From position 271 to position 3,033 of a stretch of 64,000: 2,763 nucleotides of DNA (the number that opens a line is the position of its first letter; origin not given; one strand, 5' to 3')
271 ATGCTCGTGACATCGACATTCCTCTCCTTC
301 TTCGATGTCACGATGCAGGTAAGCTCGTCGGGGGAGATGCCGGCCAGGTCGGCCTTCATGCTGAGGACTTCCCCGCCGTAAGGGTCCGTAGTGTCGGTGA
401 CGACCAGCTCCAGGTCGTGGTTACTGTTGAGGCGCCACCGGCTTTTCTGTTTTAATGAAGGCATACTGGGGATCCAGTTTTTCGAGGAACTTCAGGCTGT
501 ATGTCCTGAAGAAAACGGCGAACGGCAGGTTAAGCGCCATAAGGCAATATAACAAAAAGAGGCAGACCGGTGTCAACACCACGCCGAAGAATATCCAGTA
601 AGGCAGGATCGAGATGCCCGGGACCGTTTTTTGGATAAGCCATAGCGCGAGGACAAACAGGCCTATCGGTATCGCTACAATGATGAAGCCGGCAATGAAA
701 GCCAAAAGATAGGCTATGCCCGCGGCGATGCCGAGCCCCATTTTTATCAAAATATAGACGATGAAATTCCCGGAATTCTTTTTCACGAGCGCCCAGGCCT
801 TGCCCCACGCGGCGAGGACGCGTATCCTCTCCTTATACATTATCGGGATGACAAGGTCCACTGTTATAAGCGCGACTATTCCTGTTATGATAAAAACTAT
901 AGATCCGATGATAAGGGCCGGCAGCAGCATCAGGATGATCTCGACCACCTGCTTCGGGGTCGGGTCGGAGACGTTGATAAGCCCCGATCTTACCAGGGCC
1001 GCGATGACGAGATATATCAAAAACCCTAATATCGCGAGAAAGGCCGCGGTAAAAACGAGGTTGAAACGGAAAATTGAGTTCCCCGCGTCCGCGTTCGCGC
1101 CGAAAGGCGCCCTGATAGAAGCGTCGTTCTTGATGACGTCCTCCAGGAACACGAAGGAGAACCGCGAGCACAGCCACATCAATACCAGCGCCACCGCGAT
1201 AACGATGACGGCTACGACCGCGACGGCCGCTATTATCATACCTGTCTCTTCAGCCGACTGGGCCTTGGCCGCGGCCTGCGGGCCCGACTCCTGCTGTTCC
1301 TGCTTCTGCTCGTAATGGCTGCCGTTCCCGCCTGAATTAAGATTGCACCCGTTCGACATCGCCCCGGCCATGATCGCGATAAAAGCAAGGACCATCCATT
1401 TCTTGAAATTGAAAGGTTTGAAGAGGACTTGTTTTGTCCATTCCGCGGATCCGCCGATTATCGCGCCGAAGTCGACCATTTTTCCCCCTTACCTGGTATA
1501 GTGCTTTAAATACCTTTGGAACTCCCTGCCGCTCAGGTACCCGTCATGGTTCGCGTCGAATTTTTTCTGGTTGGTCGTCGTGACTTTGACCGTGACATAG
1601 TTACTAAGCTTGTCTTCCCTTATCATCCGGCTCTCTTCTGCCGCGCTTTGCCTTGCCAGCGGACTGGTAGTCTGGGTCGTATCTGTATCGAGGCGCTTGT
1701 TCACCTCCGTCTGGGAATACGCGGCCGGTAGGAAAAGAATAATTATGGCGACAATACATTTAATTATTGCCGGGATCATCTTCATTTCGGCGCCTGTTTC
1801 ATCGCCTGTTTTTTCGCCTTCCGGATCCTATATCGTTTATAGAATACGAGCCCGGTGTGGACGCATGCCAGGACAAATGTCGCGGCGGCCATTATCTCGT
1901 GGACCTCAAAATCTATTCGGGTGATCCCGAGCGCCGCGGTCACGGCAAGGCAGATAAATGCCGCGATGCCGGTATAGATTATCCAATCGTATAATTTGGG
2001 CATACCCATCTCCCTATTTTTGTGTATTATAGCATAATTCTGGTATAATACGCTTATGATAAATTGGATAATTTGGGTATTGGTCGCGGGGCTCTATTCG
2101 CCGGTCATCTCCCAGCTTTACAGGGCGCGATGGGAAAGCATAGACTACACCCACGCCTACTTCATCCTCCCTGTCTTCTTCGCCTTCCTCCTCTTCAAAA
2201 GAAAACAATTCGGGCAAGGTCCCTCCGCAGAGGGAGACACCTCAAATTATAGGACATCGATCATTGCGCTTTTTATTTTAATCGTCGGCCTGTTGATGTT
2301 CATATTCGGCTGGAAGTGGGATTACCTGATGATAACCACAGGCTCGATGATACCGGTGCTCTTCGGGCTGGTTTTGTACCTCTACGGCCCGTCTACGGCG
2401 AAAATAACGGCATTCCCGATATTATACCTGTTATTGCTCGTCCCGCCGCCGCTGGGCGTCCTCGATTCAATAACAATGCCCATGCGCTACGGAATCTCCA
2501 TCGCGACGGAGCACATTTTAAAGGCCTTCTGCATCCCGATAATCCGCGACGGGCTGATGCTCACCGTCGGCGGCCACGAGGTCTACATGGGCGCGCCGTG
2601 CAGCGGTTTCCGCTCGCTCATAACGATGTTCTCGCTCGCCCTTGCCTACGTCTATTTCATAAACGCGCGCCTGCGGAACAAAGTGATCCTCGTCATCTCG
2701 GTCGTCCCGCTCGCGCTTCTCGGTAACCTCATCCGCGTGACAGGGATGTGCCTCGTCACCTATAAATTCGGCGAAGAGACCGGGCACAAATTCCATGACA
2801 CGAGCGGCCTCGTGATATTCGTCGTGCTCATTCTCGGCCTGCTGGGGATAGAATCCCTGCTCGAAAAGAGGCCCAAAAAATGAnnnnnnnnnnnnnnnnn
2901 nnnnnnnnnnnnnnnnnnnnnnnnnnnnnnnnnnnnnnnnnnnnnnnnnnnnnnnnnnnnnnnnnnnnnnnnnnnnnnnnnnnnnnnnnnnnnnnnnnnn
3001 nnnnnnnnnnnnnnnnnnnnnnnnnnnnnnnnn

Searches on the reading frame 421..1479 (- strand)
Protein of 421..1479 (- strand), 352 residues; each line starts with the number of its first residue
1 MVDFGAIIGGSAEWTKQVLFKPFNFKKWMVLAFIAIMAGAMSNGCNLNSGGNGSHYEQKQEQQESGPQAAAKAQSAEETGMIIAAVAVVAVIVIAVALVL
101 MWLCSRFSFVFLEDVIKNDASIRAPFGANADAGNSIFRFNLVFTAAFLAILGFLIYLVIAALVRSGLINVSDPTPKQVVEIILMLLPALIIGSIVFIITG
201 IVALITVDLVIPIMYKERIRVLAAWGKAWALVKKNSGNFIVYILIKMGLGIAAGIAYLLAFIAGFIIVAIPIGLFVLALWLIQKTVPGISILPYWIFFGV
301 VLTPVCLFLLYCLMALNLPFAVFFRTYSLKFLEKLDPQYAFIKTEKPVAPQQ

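Call 42: search_protein_families(library=pfam, proteins=[window:421-1479:-], max_evalue=0.001)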
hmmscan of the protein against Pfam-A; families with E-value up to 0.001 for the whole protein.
window:421-1479:- (352 aa): 1 family
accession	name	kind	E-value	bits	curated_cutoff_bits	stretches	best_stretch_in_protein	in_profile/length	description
PF24400.1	DUF7544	-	1e-53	183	27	1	11-342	10-302/302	Family of unknown function (DUF7544)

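Call 44: search_protein_families(library=ncbifam, proteins=[window:421-1479:-], max_evalue=0.001)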
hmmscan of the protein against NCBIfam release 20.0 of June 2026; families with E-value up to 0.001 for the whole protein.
window:421-1479:- (352 aa): 0 families

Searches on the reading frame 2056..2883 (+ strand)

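Call 42: search_protein_families(library=pfam, proteins=[window:2056-2883:+], max_evalue=0.001)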
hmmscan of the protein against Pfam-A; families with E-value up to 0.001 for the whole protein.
window:2056-2883:+ (275 aa): 1 family
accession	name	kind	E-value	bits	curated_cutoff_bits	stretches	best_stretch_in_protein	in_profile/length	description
PF09721.15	Exosortase_EpsH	-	1e-52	179.5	25.7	1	8-267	2-252/254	Transmembrane exosortase (Exosortase_EpsH)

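Call 44: search_protein_families(library=ncbifam, proteins=[window:2056-2883:+], max_evalue=0.001)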
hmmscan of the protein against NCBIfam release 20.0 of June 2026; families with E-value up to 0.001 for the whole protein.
window:2056-2883:+ (275 aa): 20 families
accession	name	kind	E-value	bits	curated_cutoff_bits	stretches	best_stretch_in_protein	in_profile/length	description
TIGR03113.1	exosort_XrtB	exception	1.1e-47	163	275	1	10-270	8-265/268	exosortase B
NF035943.2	exosort_XrtV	exception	1.2e-44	152.7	313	1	3-271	5-268/270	exosortase V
TIGR02602.1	8TM_EpsH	subfamily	6.3e-38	130.6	105.55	1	24-266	3-237/241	exosortase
TIGR03109.2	exosort_XrtA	exception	1.6e-34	119.6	208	1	4-268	4-258/261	exosortase A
TIGR04152.1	exosort_VPLPA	exception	9.2e-32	110.7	400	1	24-271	3-244/486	VPLPA-CTERM-specific exosortase XrtD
NF038142.1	exosort_XrtW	exception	2.8e-30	105.1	425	1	5-273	7-269/494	exosortase W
TIGR04178.1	exo_archaeo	signature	5.2e-19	68.3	23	1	180-265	5-90/97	exosortase/archaeosortase family protein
TIGR04151.1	exosort_VPDSG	exception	1.8e-17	63.7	300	1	89-270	118-300/306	VPDSG-CTERM-specific exosortase XrtC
TIGR04156.1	cyanoexo_CrtB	exception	1.9e-15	57.1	300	1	2-263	2-260/280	cyanoexosortase B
TIGR04476.1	exosort_XrtN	exception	8e-14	51.6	200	1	26-259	21-236/406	exosortase N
TIGR03762.1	archaeo_artC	exception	8.2e-10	39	100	1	62-262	55-267/274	archaeosortase C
NF033770.1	exosort_XrtT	exception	7e-09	34.7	250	1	153-263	146-261/472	exosortase T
NF012182.0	exosortase_XrtQ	exception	3e-08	33.5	270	1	105-258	94-247/256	exosortase Q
NF033464.1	cyanoexo_CrtC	exception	2.8e-07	30.4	225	1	68-259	68-264/278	cyanoexosortase C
TIGR03763.1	cyanoexo_CrtA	exception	7.4e-05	22.4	150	1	100-264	89-253/260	cyanoexosortase A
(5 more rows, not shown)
